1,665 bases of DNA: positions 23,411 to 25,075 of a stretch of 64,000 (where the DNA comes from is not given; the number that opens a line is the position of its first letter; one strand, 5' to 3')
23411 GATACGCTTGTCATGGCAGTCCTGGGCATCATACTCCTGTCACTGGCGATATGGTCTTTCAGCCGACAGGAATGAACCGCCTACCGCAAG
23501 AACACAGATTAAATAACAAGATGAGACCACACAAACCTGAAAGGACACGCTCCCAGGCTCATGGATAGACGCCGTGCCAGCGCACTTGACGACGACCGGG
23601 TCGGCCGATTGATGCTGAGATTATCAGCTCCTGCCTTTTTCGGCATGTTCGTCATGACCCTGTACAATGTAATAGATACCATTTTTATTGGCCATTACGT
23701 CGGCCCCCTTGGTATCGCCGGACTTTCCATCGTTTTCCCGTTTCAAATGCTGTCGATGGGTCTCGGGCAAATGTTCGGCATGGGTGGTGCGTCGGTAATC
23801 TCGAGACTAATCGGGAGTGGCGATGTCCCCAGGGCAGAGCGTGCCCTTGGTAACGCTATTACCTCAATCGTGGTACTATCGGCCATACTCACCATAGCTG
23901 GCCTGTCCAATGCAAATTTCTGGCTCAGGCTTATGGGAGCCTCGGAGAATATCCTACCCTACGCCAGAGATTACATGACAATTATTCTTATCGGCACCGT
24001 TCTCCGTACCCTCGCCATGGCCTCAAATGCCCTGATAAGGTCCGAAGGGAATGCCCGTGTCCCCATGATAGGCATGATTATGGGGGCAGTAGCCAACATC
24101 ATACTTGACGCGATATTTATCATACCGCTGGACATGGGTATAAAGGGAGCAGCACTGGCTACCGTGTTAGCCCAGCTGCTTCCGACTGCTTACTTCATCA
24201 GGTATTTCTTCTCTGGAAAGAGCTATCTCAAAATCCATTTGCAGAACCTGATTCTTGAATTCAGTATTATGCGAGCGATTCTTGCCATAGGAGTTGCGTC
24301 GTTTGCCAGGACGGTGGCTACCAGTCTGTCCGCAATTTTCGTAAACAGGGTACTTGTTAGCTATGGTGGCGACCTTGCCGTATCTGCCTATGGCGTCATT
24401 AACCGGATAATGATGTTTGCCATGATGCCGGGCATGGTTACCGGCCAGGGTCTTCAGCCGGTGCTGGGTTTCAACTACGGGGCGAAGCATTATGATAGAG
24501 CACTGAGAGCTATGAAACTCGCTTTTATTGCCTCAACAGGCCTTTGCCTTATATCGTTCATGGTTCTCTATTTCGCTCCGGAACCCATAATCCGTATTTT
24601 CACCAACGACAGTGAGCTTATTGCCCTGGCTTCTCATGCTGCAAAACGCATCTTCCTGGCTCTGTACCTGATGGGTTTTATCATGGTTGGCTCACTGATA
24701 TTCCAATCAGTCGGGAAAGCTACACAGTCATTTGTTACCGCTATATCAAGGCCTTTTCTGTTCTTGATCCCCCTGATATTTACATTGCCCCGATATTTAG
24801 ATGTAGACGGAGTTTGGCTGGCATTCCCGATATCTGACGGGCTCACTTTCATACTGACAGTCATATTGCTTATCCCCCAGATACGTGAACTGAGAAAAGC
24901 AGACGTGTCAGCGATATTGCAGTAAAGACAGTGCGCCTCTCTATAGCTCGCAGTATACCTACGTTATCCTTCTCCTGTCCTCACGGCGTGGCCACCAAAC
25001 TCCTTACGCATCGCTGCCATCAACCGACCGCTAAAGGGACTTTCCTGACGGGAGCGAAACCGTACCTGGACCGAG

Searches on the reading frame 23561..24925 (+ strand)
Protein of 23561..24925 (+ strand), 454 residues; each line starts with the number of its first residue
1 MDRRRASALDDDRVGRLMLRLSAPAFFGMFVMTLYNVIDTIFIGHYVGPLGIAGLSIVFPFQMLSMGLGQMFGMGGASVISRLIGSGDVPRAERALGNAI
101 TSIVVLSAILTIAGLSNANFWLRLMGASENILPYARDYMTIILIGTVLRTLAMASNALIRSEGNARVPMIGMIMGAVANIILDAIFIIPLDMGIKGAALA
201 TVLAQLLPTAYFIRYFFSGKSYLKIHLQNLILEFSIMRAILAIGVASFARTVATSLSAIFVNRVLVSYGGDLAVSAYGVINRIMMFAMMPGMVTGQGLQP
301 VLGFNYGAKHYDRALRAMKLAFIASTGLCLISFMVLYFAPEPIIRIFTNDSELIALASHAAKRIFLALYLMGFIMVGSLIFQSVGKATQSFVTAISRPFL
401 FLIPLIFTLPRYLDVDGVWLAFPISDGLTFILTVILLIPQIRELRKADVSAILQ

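Call 73: search_protein_families(library=pfam, proteins=[window:23561-24925:+], max_evalue=0.00001)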
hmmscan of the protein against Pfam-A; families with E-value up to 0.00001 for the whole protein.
window:23561-24925:+ (454 aa): 1 family
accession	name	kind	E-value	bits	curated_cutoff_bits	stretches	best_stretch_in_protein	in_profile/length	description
PF01554.23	MatE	-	1.9e-52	177.6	24.9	2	24-185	1-161/161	MatE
